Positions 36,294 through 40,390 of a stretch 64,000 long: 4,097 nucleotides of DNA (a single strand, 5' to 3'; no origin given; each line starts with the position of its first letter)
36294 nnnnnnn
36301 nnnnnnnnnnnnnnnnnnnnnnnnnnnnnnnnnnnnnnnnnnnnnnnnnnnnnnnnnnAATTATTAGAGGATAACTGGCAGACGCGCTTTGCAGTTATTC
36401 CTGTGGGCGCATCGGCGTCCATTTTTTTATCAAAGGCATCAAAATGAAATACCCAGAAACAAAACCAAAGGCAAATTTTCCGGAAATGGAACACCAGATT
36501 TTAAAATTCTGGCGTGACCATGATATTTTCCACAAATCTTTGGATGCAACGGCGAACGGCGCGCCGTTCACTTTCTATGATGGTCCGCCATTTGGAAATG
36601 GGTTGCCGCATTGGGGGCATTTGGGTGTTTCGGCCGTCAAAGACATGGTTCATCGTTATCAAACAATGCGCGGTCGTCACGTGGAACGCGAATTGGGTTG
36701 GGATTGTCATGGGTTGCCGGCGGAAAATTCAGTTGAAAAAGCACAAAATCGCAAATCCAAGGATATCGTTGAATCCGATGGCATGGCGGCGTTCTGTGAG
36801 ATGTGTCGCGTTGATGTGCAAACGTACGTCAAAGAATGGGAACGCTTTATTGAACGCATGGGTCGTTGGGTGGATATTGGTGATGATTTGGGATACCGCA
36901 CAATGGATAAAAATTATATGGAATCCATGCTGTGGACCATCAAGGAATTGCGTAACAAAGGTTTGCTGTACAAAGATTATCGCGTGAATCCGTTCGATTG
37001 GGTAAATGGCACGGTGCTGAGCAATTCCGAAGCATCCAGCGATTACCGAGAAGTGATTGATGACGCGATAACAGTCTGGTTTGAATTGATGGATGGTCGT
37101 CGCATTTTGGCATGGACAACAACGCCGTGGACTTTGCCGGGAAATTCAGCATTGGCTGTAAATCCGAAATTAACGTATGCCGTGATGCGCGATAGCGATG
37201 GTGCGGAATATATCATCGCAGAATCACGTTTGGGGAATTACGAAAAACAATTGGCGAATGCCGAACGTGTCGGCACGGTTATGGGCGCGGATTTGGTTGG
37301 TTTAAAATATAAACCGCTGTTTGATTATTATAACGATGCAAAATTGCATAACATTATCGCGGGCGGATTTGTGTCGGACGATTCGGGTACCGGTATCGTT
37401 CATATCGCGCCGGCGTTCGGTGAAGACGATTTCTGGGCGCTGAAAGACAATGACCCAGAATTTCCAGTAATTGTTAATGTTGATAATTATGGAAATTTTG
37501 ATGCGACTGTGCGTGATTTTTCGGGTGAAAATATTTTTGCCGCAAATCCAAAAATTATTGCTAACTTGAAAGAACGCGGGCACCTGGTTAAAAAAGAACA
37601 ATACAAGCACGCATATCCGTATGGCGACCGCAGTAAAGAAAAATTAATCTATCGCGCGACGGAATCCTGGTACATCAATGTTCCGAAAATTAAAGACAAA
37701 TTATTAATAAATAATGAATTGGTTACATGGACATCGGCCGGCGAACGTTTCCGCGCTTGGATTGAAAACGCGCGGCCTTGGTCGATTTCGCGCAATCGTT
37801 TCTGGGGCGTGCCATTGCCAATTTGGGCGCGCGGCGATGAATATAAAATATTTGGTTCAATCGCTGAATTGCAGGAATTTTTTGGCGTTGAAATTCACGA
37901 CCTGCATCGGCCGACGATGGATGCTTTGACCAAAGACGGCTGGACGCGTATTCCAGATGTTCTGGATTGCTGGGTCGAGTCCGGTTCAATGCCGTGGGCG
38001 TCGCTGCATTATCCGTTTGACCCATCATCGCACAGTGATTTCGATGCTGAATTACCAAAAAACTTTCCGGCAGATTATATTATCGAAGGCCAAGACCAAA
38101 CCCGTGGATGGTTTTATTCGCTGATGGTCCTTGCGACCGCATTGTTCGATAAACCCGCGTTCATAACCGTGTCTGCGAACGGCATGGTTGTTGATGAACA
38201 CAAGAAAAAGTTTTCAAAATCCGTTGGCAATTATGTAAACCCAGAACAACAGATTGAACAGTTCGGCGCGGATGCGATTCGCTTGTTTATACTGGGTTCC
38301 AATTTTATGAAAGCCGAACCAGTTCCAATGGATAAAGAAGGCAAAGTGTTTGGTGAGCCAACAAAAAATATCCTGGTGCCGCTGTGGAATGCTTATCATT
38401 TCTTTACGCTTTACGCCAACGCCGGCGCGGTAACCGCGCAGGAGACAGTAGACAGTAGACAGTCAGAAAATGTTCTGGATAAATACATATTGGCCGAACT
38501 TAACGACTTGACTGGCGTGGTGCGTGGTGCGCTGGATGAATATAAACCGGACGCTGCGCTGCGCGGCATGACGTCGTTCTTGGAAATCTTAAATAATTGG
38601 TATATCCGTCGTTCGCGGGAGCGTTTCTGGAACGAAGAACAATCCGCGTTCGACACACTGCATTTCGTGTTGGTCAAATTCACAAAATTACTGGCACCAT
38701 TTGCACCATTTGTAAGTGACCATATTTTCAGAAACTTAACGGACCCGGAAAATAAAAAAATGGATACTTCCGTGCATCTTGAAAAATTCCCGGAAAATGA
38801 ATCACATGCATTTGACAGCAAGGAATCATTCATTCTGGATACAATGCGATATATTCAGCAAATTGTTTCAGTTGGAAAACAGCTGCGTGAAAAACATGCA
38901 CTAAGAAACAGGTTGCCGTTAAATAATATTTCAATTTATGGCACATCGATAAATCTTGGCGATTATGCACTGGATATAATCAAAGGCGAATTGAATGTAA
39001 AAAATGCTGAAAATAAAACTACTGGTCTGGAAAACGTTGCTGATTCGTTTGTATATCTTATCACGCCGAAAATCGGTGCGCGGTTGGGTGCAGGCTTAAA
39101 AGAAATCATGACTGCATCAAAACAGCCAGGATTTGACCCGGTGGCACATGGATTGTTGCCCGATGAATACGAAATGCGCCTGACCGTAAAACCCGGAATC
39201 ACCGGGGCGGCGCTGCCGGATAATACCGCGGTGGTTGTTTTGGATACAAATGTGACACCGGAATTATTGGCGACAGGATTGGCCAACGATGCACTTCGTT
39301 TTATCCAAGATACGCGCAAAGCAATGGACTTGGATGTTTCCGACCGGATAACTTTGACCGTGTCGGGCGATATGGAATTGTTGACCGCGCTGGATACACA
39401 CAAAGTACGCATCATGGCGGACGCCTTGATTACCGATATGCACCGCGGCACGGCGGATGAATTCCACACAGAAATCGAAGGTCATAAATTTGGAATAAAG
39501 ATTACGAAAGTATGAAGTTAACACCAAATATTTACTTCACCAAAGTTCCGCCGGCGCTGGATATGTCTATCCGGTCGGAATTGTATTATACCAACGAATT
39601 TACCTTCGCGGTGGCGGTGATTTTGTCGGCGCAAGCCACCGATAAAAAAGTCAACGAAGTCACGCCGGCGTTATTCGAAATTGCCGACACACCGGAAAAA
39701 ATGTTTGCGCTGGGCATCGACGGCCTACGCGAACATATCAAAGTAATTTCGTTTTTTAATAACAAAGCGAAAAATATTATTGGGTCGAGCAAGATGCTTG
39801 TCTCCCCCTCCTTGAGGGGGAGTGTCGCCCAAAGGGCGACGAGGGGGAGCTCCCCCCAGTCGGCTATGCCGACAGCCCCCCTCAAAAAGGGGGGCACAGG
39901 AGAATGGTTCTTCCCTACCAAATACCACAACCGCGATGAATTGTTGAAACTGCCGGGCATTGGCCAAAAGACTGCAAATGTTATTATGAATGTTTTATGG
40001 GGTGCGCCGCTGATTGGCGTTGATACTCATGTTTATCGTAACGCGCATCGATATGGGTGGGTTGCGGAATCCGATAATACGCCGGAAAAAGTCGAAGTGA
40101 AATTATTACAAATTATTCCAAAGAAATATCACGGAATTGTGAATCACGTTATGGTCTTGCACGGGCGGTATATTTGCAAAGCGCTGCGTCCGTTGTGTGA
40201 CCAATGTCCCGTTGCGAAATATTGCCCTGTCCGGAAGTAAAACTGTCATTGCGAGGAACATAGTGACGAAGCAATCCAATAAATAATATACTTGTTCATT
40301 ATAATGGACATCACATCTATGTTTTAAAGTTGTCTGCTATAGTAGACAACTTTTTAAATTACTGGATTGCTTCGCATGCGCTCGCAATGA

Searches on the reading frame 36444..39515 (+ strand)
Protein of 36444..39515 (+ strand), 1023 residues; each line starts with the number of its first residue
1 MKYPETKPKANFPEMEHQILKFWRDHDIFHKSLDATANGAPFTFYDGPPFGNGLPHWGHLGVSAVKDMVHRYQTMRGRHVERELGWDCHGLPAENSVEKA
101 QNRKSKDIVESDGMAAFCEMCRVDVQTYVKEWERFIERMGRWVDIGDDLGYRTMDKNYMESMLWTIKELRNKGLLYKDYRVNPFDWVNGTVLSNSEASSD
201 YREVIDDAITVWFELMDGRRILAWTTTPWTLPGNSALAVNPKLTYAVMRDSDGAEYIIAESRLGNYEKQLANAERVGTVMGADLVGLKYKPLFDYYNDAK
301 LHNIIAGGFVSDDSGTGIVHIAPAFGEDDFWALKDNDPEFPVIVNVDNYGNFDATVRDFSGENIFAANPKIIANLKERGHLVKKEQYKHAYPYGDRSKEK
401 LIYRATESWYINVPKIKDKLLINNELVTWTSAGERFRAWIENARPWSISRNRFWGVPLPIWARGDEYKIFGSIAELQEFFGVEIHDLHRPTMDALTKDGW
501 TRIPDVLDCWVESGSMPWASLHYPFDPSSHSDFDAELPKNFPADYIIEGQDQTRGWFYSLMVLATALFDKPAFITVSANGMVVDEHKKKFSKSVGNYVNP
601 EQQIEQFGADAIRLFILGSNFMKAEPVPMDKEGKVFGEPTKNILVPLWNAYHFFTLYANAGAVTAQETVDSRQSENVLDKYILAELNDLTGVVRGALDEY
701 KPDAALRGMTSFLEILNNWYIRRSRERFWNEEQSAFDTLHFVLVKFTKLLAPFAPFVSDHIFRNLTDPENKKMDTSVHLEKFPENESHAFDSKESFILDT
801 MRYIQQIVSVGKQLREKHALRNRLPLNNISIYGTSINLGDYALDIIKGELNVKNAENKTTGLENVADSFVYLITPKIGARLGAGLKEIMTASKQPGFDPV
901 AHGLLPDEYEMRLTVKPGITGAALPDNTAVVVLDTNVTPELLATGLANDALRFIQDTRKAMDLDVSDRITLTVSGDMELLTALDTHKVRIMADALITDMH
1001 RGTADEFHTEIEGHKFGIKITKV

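Call 55: search_protein_families(library=pfam, proteins=[window:36444-39515:+], max_evalue=0.001)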
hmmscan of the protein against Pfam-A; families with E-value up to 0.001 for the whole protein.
window:36444-39515:+ (1023 aa): 4 families
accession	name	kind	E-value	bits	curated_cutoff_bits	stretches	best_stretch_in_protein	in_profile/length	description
PF00133.28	tRNA-synt_1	-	9.3e-108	361.1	22.7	1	18-624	1-410/414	tRNA synthetases class I (I, L, M and V)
PF08264.19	Anticodon_1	-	5.8e-26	91.6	25.1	1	679-827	1-145/148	Anticodon-binding domain of tRNA ligase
PF19302.4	DUF5915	-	8.4e-18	65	27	1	925-1023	96-195/195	Domain of unknown function (DUF5915)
PF09334.17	tRNA-synt_1g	-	7.3e-16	58.3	20.1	1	49-109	8-67/391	tRNA synthetases class I (M)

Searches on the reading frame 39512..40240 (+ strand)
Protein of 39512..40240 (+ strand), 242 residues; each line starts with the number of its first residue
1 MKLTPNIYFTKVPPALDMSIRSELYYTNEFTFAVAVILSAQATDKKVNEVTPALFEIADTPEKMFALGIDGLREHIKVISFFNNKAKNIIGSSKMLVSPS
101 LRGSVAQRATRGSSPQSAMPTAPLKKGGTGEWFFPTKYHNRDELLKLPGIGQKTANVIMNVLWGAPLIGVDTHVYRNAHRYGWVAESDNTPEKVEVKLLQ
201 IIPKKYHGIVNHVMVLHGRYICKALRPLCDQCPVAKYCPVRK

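Call 55: search_protein_families(library=pfam, proteins=[window:39512-40240:+], max_evalue=0.001)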
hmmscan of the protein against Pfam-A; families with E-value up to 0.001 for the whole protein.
window:39512-40240:+ (242 aa): 3 families
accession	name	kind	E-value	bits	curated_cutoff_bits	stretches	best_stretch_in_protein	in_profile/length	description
PF00730.31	HhH-GPD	-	4.3e-20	72.5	26.2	1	34-203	1-107/108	HhH-GPD superfamily base excision DNA repair protein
PF00633.29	HHH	-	5.8e-07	29.5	24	1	140-160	9-29/30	Helix-hairpin-helix motif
PF10576.14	EndIII_4Fe-2S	-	0.00029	21.5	20.5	1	222-238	1-17/17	Iron-sulfur binding domain of endonuclease III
